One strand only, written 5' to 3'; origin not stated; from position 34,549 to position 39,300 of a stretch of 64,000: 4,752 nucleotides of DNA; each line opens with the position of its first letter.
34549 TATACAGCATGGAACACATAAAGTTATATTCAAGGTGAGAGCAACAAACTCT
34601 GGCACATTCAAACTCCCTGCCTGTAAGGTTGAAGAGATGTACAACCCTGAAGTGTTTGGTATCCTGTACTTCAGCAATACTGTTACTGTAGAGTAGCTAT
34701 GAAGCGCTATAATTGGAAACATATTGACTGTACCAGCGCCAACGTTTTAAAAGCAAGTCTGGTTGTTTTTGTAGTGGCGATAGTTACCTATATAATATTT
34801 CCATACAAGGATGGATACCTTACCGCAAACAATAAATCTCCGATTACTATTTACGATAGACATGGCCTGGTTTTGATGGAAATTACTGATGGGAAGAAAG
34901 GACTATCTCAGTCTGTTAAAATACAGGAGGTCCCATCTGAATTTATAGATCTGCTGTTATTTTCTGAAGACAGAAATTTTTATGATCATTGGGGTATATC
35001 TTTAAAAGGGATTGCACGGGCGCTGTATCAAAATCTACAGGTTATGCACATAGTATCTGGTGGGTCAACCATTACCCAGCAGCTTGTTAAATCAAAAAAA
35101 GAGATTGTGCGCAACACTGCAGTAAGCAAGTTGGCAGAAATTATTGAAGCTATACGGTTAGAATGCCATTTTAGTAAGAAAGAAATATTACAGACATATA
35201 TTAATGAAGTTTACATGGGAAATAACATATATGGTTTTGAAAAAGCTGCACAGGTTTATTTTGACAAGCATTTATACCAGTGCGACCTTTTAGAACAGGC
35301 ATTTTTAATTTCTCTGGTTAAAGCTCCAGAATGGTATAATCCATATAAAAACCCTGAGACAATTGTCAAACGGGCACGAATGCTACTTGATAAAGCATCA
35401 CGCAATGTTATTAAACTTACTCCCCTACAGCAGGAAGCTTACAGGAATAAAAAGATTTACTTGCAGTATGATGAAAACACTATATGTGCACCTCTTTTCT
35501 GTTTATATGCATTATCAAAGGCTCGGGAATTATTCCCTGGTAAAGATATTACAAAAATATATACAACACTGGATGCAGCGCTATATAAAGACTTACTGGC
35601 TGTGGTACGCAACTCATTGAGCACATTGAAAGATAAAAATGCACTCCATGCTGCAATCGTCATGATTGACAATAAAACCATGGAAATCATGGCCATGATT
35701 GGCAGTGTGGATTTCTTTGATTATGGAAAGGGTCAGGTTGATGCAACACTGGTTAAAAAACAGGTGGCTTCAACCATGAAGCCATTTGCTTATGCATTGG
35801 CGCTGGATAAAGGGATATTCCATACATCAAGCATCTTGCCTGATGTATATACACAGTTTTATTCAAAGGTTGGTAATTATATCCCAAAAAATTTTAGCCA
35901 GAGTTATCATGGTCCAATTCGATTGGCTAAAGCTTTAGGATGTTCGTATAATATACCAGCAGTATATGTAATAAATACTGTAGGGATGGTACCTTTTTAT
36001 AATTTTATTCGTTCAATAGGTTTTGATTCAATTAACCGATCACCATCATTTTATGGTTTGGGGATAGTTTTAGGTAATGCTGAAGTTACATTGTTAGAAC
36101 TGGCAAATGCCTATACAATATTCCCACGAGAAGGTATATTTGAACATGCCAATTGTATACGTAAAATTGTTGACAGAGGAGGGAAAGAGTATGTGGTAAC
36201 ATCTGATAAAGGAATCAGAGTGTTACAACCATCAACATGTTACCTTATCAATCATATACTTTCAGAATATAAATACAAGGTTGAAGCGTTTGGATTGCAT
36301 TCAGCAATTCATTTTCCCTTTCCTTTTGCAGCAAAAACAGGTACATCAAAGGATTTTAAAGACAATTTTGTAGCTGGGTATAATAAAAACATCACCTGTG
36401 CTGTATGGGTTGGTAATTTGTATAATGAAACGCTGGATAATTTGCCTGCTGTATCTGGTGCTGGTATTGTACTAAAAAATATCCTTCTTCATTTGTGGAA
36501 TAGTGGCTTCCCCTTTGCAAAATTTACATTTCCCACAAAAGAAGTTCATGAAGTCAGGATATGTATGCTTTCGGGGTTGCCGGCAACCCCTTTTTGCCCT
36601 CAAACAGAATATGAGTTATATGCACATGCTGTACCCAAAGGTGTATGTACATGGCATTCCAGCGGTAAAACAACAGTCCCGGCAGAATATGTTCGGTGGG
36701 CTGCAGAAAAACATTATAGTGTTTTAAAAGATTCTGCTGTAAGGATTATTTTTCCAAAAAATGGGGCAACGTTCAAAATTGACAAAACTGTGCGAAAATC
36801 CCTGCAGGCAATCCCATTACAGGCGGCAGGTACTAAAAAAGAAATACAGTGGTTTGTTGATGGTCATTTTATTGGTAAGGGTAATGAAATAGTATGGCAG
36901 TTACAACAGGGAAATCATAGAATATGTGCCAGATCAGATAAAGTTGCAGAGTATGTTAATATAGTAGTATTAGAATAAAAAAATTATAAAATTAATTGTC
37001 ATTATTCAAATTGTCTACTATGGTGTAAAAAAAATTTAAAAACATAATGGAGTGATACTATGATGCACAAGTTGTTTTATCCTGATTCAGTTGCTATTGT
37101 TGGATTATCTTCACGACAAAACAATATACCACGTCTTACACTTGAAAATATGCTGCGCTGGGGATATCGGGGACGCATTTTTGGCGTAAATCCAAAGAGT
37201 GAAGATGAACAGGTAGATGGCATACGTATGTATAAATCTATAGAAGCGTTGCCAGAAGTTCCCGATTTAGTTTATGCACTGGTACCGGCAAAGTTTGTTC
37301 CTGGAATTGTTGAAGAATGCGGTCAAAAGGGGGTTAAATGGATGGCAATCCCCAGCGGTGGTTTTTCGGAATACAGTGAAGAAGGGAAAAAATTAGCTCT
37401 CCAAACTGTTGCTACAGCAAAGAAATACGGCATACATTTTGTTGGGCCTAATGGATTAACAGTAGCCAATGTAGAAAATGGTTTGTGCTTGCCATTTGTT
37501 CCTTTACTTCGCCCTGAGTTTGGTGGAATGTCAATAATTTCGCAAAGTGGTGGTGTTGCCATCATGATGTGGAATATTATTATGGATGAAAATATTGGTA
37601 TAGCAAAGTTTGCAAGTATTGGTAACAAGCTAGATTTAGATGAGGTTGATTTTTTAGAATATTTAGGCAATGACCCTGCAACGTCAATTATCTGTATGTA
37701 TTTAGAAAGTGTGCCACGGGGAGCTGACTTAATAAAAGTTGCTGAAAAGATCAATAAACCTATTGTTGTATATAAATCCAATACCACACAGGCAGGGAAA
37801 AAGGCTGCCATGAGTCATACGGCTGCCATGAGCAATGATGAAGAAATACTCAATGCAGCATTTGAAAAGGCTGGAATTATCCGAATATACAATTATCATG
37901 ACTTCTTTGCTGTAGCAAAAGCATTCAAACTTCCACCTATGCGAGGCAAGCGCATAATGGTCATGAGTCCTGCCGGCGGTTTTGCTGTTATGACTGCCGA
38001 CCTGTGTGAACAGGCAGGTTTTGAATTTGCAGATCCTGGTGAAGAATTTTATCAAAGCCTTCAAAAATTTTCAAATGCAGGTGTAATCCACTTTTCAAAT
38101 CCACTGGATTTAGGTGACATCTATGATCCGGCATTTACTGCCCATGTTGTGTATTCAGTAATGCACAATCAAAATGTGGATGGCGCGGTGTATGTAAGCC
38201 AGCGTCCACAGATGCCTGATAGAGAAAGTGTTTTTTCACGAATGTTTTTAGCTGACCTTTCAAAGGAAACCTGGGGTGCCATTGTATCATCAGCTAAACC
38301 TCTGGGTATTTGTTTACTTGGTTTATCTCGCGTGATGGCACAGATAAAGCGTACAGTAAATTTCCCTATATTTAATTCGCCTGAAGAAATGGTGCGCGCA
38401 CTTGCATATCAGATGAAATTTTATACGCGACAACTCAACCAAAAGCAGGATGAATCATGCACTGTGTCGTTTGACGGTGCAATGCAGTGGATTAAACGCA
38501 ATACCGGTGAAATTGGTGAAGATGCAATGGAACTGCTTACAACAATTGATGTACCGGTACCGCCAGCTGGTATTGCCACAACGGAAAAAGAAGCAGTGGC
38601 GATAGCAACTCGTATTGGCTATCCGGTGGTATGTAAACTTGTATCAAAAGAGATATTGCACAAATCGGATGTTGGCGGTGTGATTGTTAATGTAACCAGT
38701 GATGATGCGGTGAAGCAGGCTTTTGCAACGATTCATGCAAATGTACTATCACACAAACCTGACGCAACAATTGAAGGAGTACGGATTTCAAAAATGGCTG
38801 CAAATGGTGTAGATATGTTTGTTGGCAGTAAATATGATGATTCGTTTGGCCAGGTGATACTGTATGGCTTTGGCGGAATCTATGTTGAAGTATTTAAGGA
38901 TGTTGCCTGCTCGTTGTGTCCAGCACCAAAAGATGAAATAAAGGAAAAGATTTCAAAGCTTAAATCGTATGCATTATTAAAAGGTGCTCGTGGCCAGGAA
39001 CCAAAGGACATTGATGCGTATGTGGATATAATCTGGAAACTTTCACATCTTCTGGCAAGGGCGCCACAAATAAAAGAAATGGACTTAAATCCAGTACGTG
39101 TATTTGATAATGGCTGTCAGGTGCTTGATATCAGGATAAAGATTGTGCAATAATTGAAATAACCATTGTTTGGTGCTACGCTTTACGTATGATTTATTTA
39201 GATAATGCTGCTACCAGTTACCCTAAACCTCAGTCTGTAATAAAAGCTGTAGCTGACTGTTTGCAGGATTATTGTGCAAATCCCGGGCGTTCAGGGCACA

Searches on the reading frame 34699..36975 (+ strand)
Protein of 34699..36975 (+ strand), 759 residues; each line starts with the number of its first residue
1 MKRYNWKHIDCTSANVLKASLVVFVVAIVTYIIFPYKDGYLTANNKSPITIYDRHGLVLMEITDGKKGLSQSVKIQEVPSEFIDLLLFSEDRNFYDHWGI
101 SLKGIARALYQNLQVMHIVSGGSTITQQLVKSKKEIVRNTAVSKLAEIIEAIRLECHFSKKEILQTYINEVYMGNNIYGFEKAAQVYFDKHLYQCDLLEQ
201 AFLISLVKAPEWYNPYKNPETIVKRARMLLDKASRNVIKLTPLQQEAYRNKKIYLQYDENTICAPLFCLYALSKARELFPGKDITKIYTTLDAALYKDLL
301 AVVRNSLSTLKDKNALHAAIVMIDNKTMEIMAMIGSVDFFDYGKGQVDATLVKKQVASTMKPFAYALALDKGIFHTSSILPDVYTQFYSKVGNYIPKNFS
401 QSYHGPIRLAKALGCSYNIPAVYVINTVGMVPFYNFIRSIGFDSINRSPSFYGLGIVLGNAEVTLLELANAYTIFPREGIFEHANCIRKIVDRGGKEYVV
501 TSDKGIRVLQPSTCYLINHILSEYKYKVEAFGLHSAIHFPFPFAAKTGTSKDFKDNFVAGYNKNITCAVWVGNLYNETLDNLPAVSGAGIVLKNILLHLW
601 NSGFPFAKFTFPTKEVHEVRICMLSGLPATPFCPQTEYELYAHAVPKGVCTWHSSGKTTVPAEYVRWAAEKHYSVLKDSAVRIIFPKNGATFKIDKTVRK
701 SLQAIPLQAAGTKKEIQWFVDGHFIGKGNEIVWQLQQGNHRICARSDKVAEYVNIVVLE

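Call 36: search_protein_families(library=pfam, proteins=[window:34699-36975:+], max_evalue=0.001)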
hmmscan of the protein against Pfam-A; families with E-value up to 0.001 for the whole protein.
window:34699-36975:+ (759 aa): 3 families
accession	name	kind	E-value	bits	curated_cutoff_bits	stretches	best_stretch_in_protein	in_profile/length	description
PF00912.28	Transgly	-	1.1e-52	178.5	27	1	66-232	10-176/178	Transglycosylase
PF00905.27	Transpeptidase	-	5.6e-16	59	22.1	1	319-571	2-262/299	Penicillin binding protein transpeptidase domain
PF06832.18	BiPBP_C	-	2.9e-13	50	26.8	1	675-742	6-76/90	Penicillin-Binding Protein C-terminus Family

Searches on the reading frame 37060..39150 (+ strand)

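Call 36: search_protein_families(library=pfam, proteins=[window:37060-39150:+], max_evalue=0.001)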
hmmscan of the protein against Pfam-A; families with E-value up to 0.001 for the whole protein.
window:37060-39150:+ (697 aa): 4 families
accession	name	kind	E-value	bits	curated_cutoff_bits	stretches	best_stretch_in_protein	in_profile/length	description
PF13549.11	ATP-grasp_5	-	1.4e-67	227.8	27.6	1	487-695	13-221/221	ATP-grasp domain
PF13607.11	Succ_CoA_lig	-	9.5e-45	152.2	27.4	1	155-289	2-138/138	Succinyl-CoA ligase like flavodoxin domain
PF13380.12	CoA_binding_2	-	1e-14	55.4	22.8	1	10-135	2-113/116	CoA binding domain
PF02629.25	CoA_binding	-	2.1e-10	41.7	22.3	1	8-96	3-92/97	CoA binding domain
